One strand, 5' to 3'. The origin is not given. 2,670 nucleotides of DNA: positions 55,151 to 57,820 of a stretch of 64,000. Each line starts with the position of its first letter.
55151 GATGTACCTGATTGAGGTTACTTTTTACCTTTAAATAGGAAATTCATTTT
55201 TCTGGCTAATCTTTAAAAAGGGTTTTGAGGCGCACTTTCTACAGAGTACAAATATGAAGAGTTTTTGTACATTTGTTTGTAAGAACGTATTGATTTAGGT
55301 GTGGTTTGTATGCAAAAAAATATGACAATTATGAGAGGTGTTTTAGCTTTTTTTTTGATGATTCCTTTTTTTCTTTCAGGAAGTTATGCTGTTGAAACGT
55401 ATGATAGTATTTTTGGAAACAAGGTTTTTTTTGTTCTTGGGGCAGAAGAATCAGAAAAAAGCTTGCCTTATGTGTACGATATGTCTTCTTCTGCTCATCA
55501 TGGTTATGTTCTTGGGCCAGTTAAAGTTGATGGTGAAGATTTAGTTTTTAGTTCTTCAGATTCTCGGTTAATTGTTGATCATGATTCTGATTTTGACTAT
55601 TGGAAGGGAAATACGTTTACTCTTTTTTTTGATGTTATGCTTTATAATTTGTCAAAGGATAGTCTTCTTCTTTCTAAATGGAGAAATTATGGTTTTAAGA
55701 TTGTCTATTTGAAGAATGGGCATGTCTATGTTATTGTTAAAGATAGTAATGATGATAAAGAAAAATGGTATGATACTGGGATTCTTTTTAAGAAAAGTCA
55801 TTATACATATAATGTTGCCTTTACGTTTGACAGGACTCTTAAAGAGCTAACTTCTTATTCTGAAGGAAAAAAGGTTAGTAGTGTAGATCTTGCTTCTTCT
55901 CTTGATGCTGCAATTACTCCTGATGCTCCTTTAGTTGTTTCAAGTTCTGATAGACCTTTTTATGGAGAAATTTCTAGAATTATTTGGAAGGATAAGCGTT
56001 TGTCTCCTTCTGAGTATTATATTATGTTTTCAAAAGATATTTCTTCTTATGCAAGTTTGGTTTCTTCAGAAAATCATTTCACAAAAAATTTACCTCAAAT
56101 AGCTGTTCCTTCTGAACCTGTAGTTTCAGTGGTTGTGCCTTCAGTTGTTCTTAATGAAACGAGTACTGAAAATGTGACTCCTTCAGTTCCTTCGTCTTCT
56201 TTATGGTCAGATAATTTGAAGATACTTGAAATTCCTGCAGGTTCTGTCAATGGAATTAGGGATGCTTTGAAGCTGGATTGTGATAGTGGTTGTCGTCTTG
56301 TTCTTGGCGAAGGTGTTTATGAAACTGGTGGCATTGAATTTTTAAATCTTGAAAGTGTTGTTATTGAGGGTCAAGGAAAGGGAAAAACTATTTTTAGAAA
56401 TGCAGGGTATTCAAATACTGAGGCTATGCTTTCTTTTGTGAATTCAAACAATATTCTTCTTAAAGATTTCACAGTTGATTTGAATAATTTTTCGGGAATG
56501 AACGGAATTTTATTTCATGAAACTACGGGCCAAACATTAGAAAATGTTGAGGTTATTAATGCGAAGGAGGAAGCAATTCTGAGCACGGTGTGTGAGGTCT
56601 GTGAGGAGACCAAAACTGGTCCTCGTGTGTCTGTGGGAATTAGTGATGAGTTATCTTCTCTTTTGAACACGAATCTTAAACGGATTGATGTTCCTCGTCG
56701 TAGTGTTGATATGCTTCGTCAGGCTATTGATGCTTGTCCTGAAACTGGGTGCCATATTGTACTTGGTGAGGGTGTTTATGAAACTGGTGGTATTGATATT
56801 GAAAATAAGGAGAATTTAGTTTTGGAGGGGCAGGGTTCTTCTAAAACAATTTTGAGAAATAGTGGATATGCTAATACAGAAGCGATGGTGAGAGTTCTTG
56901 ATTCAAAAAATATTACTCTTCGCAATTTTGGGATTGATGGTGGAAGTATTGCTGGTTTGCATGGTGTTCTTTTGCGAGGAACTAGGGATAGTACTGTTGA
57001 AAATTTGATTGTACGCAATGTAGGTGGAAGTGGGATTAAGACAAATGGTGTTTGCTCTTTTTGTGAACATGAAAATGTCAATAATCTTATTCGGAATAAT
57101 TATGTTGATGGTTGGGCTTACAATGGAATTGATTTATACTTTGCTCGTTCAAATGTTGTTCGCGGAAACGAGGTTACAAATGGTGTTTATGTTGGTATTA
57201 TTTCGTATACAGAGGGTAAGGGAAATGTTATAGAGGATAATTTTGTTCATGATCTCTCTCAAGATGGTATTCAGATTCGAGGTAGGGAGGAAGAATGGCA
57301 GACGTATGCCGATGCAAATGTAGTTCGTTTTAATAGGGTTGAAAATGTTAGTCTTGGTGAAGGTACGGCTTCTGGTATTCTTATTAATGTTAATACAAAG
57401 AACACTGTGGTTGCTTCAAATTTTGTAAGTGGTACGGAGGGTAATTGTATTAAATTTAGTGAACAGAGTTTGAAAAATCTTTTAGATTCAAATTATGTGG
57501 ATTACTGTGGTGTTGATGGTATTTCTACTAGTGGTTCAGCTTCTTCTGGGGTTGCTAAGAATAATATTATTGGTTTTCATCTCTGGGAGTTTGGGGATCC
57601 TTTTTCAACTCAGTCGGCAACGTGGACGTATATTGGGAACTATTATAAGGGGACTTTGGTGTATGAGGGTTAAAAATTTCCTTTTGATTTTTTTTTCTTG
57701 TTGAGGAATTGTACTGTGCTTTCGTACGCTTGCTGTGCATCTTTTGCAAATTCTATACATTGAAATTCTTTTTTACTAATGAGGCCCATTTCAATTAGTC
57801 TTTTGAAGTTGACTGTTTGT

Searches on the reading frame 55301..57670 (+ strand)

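Call 21: search_protein_families(library=pfam, max_evalue=0.00001, proteins=[window:55301-57670:+])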
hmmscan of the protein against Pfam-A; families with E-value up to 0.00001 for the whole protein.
seq(790 aa): 2 families
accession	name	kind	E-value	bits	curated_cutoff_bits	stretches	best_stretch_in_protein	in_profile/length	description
PF13229.12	Beta_helix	-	6e-13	49.2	25.9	1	511-649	29-158/158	Right handed beta helix region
PF05048.19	NosD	-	5e-10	39.6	23.6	0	593-682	69-148/212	Periplasmic copper-binding protein (NosD)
